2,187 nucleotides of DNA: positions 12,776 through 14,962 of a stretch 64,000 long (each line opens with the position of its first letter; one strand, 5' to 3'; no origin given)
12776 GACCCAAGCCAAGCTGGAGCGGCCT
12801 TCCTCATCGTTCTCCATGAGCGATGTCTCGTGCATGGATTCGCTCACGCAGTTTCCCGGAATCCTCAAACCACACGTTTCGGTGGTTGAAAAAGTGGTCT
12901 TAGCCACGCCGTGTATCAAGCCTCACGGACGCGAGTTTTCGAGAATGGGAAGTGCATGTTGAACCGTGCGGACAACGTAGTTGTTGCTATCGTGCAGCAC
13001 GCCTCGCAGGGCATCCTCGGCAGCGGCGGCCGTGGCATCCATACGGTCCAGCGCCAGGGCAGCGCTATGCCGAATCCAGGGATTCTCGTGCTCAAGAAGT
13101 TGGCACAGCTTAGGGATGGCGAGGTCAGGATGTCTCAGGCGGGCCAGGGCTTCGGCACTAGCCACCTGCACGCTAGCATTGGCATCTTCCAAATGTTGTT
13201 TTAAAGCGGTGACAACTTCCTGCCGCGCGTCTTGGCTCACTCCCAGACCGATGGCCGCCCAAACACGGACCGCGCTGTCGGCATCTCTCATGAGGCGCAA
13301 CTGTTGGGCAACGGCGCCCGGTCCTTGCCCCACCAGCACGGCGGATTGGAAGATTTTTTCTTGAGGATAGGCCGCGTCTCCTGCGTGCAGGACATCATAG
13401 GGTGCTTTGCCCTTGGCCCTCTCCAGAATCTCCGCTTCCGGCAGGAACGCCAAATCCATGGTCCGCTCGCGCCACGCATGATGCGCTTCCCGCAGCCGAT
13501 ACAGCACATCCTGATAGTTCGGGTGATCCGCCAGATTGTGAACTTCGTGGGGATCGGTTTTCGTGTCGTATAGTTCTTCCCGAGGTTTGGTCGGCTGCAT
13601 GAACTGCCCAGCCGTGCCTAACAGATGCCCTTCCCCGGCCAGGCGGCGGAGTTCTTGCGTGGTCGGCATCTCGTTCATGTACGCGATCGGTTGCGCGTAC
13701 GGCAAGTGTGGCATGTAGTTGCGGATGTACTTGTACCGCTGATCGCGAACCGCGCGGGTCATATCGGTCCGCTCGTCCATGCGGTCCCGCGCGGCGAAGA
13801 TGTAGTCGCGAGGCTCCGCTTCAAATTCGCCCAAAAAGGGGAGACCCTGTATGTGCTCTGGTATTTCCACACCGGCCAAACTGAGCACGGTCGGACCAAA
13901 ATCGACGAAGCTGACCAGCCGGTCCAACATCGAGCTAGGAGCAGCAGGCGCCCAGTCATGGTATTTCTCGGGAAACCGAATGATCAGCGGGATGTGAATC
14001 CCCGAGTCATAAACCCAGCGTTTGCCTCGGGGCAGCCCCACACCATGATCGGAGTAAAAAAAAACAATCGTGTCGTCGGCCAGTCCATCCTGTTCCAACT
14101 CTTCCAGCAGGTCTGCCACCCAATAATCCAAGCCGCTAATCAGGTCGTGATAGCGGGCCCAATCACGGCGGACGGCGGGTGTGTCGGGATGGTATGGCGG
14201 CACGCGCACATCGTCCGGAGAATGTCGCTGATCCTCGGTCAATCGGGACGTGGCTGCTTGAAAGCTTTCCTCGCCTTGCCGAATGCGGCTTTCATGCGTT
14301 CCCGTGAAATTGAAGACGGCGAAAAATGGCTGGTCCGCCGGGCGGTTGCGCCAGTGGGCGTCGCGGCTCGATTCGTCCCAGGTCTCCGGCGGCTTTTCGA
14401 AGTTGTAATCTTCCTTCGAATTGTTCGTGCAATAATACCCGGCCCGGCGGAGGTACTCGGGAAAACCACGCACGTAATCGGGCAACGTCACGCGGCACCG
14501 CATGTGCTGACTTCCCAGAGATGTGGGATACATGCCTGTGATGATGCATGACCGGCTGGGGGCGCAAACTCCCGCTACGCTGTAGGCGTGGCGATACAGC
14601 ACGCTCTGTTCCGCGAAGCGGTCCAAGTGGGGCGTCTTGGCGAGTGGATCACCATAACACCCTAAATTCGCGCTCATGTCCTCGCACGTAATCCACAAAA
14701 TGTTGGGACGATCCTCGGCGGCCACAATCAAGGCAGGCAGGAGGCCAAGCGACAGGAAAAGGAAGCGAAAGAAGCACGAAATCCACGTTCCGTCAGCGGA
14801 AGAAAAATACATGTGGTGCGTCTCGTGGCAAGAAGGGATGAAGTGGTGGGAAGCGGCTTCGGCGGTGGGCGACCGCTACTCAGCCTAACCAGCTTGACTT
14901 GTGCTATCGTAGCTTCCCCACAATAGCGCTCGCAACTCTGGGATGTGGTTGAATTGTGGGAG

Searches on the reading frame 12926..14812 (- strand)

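Call 14: search_protein_families(library=pfam, proteins=[window:12926-14812:-], max_evalue=0.001)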
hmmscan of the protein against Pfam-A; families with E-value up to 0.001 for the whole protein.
window:12926-14812:- (629 aa): 6 families
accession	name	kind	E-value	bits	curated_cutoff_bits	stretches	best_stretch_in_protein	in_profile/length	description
PF00884.28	Sulfatase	-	1.7e-43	149.5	25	1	36-315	1-301/301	Sulfatase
PF16347.10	SGSH_C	-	2.2e-18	67.3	29.3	1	264-367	8-111/154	N-sulphoglucosamine sulphohydrolase, C-terminal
PF13646.12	HEAT_2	-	2.1e-16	60.4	27.7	2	536-621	3-87/88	HEAT repeats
PF01663.27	Phosphodiest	-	4.8e-09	36.7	23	1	58-259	18-222/342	Type I phosphodiesterase / nucleotide pyrophosphatase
PF02985.28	HEAT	-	3.4e-08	33.4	23.5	0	566-591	2-27/31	HEAT repeat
PF03130.22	HEAT_PBS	-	0.0002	22.1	20.9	0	548-575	1-27/27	PBS lyase HEAT-like repeat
